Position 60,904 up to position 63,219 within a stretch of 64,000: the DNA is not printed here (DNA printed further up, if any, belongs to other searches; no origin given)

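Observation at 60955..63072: Compositional outlier: 60%-GC gene for a LysM-TM-coiled-coil protein ending in two C2H2-like zinc fingers, with a structured GC-rich leader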

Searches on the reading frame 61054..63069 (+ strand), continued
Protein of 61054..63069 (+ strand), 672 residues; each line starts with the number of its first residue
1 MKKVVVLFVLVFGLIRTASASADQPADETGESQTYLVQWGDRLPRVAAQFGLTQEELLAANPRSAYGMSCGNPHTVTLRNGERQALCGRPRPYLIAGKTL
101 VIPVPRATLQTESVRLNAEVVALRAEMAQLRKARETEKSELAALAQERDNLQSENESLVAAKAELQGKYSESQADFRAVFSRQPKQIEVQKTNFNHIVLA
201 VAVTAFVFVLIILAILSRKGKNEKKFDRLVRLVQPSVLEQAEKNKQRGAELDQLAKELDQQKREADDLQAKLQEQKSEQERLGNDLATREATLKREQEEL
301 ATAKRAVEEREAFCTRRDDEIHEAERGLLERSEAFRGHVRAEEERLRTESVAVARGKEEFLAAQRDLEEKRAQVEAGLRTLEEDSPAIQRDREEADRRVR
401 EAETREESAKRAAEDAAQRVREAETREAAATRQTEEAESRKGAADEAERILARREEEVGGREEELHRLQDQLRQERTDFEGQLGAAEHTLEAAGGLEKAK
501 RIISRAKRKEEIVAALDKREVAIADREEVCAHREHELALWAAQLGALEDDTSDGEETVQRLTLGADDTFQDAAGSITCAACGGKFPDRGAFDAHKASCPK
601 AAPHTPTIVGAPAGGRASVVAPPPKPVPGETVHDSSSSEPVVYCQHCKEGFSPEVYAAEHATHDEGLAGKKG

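Call 47: search_protein_families(library=pfam, proteins=[L019:3630-4139:+, L003:11612-12121:+, L001:11462-11971:+], max_evalue=10)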
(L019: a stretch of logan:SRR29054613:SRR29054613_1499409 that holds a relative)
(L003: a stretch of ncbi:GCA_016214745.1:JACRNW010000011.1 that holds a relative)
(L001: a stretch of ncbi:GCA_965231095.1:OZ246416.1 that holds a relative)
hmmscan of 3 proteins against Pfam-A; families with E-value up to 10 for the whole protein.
L019:3630-4139:+ (170 aa): 11 families
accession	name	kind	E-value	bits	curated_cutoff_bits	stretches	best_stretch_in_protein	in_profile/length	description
PF23107.1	Zf-C2H2_ZNF451_C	-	5.3e-06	27.4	30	2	64-103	16-52/59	Two consecutive Zinc fingers C2H2 type, ZNF451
PF24071.1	Phage_zn_bind_3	-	7.4e-05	23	27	2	136-159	11-34/46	Phage FDXHR zinc binding domain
PF12874.13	zf-met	-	0.00027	21.6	21.2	1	142-159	2-19/25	Zinc-finger of C2H2 type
PF13894.12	zf-C2H2_4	-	0.0021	19.1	27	2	53-74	2-24/24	C2H2-type zinc finger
PF00096.32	zf-C2H2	-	0.0022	18.8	25.2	2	91-109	2-20/23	Zinc finger, C2H2 type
PF13913.12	zf-C2HC_2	-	0.34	11.1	27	1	54-71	5-22/25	zinc-finger of a C2HC-type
PF18439.7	zf_UBZ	-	0.36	11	25.6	1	53-69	4-20/32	Ubiquitin-Binding Zinc Finger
PF09788.14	Tmemb_55A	-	1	8.9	30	1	41-72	140-171/248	Transmembrane protein 55A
PF25491.1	CCHC_BCL-11A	-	1.3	9.6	27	1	90-100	2-12/28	BCL-11A-like CCHC zinc finger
PF25420.1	zf-C2H2_ZN292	-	5.3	7.6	27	0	51-61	11-21/33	ZN292-like C2H2 zinc finger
PF23104.1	Zf-C2H2_ZNF451_6th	-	9.7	6.8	27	1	142-159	3-20/25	Sixth Zinc fingers C2H2 type, ZNF451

L003:11612-12121:+ (170 aa): 21 families
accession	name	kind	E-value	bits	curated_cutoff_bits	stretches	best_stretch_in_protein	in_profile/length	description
PF18439.7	zf_UBZ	-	8.3e-05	22.6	25.6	2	44-60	4-20/32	Ubiquitin-Binding Zinc Finger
PF13894.12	zf-C2H2_4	-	0.0021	19.1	27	1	68-85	2-19/24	C2H2-type zinc finger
PF14471.11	DUF4428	-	0.0023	18.2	27.8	1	44-79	1-31/51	Domain of unknown function (DUF4428)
PF03804.19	DUF325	-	0.0045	17.2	28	1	36-74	76-112/137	Viral proteins of unknown function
PF12874.13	zf-met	-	0.0057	17.4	21.2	1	138-147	2-11/25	Zinc-finger of C2H2 type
PF19627.4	ADNP_N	-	0.0062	15.5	27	1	43-85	485-526/753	Activity-dependent neuroprotector homeobox protein N-terminal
PF14354.12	Lar_restr_allev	-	0.0085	16.8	28.6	2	45-86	6-47/58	Restriction alleviation protein Lar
PF24071.1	Phage_zn_bind_3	-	0.016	15.5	27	1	69-89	18-40/46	Phage FDXHR zinc binding domain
PF09791.14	Oxidored-like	-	0.02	15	24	1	33-64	10-41/46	Oxidoreductase-like protein, N-terminal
PF00096.32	zf-C2H2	-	0.11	13.5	25.2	1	68-85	2-19/23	Zinc finger, C2H2 type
PF12171.14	zf-C2H2_jaz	-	0.26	12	22.6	0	137-146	2-11/27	Zinc-finger double-stranded RNA-binding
PF24446.1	DUF7565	-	0.41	11.5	27.1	0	138-161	31-54/92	Family of unknown function (DUF7565)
PF22586.1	ANCHR-like_BBOX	-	0.41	11.2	27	0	68-86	20-38/39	ANCHR-like B-box zinc-binding domain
PF23107.1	Zf-C2H2_ZNF451_C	-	0.42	11.7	30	1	59-81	31-53/59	Two consecutive Zinc fingers C2H2 type, ZNF451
PF15725.10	RCDG1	-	0.54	11.2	27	1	109-143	4-39/83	Renal cancer differentiation gene 1 protein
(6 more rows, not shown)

L001:11462-11971:+ (170 aa): 10 families
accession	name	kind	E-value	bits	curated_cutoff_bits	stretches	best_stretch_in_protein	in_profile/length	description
PF05605.18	zf-Di19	-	0.002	18.8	27.5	1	54-82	3-31/54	Drought induced 19 protein (Di19), zinc-binding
PF18439.7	zf_UBZ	-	0.0023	18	25.6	1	53-71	2-20/32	Ubiquitin-Binding Zinc Finger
PF25164.1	CoiA_N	-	0.021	14.8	26.3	1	137-150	14-27/50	Competence protein CoiA, N-terminal domain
PF25017.1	zf-C2HC_3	-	0.028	14.8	24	1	53-73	23-43/47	C2HC zinc finger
PF23545.1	Zn_ribbon_HMPTM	-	0.043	13.8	27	1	50-64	3-17/45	HMPTM N-terminal zinc ribbon domain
PF24441.1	DUF7560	-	0.067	13.4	27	0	55-66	7-18/44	Family of unknown function (DUF7560)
PF24460.1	DUF7575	-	0.073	12.9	28.5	1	54-63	4-13/28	Domain of unknown function (DUF7575)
PF16919.11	PknG_rubred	-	0.098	13.1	28.5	0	49-65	32-70/74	Protein kinase G rubredoxin domain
PF08271.17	Zn_Ribbon_TF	-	0.13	12.2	29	1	54-70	20-36/43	TFIIB zinc-binding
PF14369.11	Zn_ribbon_19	-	0.76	10.4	30.8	0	53-61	21-29/35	zinc-ribbon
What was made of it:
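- On Classical C2H2 zinc finger: In orthologue L019 zf-met scores 21.6 against 21.2 (passes) and ZNF451_C scores 27.4 against 30 (call 47).
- zf-met and JAZ-type models (double-stranded RNA binders) also score (call 47).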

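Call 58: search_protein_families(library=pfam, proteins=[L014:3928-6324:+], max_evalue=0.01)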
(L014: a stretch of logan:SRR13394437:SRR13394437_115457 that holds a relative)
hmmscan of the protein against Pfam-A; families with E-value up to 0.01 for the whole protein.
L014:3928-6324:+ (799 aa): 1 family
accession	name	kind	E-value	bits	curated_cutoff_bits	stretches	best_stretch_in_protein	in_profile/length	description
PF21916.1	mtd_2nd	-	0.007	17.1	24.6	0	413-469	9-65/115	Mtd second domain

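Call 74: search_protein_representatives(alignment_id=A1)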
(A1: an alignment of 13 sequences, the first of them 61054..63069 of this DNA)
Query: 13 sequences, 700 profile positions. Proteins with E-value up to 0.001 (for the whole library): 5269; up to 1e-10: 607; up to 1e-30: 27. The best 150 are listed.
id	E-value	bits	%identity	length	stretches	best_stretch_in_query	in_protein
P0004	0.0e+00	1063.3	-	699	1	1-699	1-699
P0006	0.0e+00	1031.9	-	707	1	1-699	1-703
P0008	5.6e-233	791.6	-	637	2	1-462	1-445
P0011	1.1e-228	777.4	-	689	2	1-588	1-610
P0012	2.4e-227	773.0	-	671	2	1-611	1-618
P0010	1.2e-223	760.7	-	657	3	1-417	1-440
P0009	5.3e-208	709.0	-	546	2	1-346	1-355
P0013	4.4e-159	547.3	-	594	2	107-492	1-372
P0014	7.5e-118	411.1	-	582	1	1-542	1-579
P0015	7.5e-106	371.4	-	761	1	1-694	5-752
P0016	3.5e-99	349.4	-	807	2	4-296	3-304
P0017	2.6e-98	346.5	-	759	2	1-590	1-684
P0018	2.1e-93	330.2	-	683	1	1-611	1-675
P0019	1.9e-89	317.2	-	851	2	1-296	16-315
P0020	8.8e-89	315.0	-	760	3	1-545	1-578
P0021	1.4e-60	221.8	-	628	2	1-305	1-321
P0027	8.3e-37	143.2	-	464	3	1-296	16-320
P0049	3.9e-25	104.6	-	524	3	5-326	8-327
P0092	2.6e-19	85.4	-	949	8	586-693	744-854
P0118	1.3e-17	79.7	-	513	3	1-139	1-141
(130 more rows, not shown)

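Call 76: find_encoding_contigs(protein=P0049, flank=6000, max_places=2)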
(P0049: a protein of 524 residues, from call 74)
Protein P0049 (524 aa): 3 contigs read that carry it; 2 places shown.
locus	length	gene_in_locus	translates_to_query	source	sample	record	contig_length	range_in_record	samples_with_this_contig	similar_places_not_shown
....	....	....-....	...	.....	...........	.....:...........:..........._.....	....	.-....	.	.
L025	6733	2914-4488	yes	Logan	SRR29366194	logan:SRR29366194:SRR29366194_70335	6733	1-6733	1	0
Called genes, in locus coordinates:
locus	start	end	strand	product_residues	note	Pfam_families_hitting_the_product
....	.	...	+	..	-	?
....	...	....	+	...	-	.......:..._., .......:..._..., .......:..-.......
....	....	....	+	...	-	-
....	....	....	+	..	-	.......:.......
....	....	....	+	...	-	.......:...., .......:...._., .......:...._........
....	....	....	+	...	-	-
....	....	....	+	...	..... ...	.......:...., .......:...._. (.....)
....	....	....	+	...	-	?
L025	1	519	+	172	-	?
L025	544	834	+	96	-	PF11950:DUF3467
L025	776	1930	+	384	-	PF00226:DnaJ, PF01556:DnaJ_C, PF00684:DnaJ_CXXCXGXG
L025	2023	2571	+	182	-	-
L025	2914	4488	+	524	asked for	PF01476:LysM, PF27881:CRWN_N (faint)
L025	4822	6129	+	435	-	-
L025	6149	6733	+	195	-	?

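Call 77: find_encoding_contigs(protein=P0118, flank=6000, max_places=1)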
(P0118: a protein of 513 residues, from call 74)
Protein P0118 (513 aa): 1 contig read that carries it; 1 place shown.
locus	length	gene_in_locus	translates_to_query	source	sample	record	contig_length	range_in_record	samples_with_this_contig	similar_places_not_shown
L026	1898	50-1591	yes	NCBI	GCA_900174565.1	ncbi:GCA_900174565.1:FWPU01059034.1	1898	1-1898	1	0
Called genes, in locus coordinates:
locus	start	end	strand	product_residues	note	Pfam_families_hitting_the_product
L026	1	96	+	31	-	?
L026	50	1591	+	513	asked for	-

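Call 78: find_encoding_contigs(protein=P0015, flank=6000, max_places=1)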
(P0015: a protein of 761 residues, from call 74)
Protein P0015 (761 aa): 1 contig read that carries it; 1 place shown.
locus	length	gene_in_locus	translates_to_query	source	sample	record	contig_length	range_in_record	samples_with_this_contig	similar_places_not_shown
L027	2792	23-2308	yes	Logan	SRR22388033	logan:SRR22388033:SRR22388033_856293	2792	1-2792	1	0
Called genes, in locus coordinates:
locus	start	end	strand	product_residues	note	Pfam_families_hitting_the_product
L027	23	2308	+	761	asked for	-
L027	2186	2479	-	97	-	-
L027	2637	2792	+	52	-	?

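Call 83: list_cluster_members(proteins=[window:61054-63069:+, P0014, P0017, P0018, P0019, P0020, P0021, P0027, P0049, P0118])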
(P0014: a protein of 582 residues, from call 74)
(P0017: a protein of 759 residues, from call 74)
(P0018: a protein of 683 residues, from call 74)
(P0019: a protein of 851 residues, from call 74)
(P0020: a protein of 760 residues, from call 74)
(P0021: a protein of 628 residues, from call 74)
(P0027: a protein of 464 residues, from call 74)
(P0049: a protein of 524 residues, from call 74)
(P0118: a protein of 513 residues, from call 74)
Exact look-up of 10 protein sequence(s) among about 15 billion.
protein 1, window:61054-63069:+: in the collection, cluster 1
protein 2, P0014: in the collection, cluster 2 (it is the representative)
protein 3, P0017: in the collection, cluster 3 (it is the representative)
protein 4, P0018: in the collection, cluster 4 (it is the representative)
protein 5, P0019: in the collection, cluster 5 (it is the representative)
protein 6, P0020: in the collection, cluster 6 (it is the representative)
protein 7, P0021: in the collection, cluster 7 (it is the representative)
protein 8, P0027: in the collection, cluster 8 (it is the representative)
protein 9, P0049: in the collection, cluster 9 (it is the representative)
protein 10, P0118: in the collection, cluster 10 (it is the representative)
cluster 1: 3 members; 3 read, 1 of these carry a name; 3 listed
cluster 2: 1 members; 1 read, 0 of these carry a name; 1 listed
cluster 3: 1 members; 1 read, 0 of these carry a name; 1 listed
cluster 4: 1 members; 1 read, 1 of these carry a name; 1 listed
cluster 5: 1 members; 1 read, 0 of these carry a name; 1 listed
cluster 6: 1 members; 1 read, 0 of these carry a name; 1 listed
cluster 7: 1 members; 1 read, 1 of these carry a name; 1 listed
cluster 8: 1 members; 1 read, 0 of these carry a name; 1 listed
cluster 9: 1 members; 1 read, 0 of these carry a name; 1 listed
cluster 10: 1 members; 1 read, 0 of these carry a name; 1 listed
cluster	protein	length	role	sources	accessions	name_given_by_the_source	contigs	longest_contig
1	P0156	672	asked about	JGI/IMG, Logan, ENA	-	-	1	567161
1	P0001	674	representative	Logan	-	-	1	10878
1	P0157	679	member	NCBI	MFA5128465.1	MAG: hypothetical protein WC445_00705 [Patescibacteria group bacterium]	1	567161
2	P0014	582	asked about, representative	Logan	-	-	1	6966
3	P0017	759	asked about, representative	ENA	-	-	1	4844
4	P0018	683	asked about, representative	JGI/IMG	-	hypothetical protein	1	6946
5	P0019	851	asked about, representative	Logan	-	-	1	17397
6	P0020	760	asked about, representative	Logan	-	-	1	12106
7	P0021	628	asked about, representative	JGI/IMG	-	hypothetical protein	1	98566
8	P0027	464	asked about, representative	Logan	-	-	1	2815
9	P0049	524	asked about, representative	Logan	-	-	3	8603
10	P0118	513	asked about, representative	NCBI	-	-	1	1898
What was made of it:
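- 61054..63072 (+): Coding sequence of the 672-aa protein X: GC 0.593, with GC1/GC2/GC3 of 0.72/0.45/0.61. The exact protein is in public collections as MFA5128465.1 'hypothetical protein', Patescibacteria group bacterium (call 83).
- The protein is on a 567-kb contig held by JGI, Logan and ENA (call 83).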

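Call 85: search_protein_families(library=pfam, proteins=[P0049, P0118, P0019, P0021], max_evalue=0.01)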
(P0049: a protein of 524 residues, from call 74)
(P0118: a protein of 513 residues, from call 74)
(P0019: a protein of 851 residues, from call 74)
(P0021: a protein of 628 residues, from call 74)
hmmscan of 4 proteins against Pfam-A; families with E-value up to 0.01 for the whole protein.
P0049 (524 aa): 1 family
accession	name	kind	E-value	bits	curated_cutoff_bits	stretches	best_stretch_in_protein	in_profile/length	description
PF01476.26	LysM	-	2e-08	34.5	20.9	1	36-62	1-27/43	LysM domain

P0118 (513 aa): 1 family
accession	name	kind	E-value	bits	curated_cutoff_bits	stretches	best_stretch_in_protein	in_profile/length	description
PF01476.26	LysM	-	0.0073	16.7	20.9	0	34-61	1-28/43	LysM domain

P0019 (851 aa): 3 families
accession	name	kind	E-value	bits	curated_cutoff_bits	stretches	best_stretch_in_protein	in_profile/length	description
PF23473.1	LysM3_LYK4_5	-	0.0022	18.5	29.3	1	46-73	4-31/48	LYK4/5 LysM3 domain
PF01476.26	LysM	-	0.0025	18.2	20.9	0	47-75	1-28/43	LysM domain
PF14197.11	Cep57_CLD_2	-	0.0029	18.1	27.1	1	127-186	1-60/67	Centrosome localisation domain of PPC89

P0021 (628 aa): 2 families
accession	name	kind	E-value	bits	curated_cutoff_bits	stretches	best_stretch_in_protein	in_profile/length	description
PF01476.26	LysM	-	3.2e-05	24.2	20.9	1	42-73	1-31/43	LysM domain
PF23473.1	LysM3_LYK4_5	-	0.0036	17.8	29.3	1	41-68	4-31/48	LYK4/5 LysM3 domain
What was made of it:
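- On LysM domain (Pfam PF01476): Family members P0049 (34.5 bits) and P0021 (24.2 bits) pass (call 85).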

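Call 94: search_protein_families(library=ncbifam, proteins=[P0049, P0019, L014:3928-6324:+, L007:4562-5104:+], max_evalue=0.01)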
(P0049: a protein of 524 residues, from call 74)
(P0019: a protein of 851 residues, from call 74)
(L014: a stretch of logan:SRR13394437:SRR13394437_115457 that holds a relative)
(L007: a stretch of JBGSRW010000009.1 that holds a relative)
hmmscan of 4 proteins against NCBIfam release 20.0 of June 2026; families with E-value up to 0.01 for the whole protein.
P0049 (524 aa): 3 families
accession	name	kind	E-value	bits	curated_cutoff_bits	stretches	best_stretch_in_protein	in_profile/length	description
TIGR02899.1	spore_safA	subfamily_domain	2.7e-05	24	67.85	1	38-64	1-27/44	SafA/ExsA family spore coat assembly protein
NF010723.1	PRK14125.1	equivalog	0.00029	20.7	60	1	2-59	2-62/87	cell division suppressor protein YneA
NF010495.0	PRK13914.1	equivalog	0.0083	15.1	647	0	21-65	187-231/481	invasion associated endopeptidase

P0019 (851 aa): 8 families
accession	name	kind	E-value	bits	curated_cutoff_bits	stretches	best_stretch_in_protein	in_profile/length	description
NF047368.1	collar_FlbB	equivalog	3.4e-10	40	110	2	224-316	12-102/193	periplasmic-type flagellar collar protein FlbB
TIGR02168.1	SMC_prok_B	equivalog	1.5e-06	26.3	567.35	1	361-624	239-514/1181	chromosome segregation protein SMC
NF045487.1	ASRP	equivalog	2.9e-05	22.9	300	1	363-489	322-448/593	archaea-specific SMC-related protein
NF042931.1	SAG1386_EF1546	equivalog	0.00012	22.2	80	0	35-76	100-141/158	SAG1386/EF1546 family surface-associated protein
TIGR02169.1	SMC_prok_A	equivalog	0.00035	18.4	729.4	1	366-626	669-919/1165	chromosome segregation protein SMC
TIGR04523.1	Mplasa_alph_rch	subfamily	0.0011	16.9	270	1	361-607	422-665/745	helix-rich protein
NF040744.1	ornith_Or-4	equivalog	0.0013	17.4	600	1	751-824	261-334/448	GlmL-related ornithine degradation protein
NF046104.1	PptglHdxlasePcsB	equivalog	0.004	16.4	450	1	132-191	42-101/400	peptidoglycan hydrolase PcsB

L014:3928-6324:+ (799 aa): 0 families

L007:4562-5104:+ (181 aa): 0 families

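Call 101: find_related_loci(query=A1, collection=viral_contigs, flank=5000)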
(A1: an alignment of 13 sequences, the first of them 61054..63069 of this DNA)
Query A1 (672 aa) in viral_contigs; peptide patterns used: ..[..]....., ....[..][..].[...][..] (x = any residue, [..] = any of these).
26 stretches matched a pattern, but none encodes a relative of the query by tblastn (E <= 1e-3).

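Call 102: search_dna_similar(query=window:61054-63069:+, collection=phages, mode=protein, max_rows=8)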
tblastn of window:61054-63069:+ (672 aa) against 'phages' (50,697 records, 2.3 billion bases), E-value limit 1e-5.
No match.
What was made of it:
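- No phage or viral relatives were found (calls 101, 102).
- Tried and rejected: No relatives in IMG/VR or in GenBank phages (calls 101, 102).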
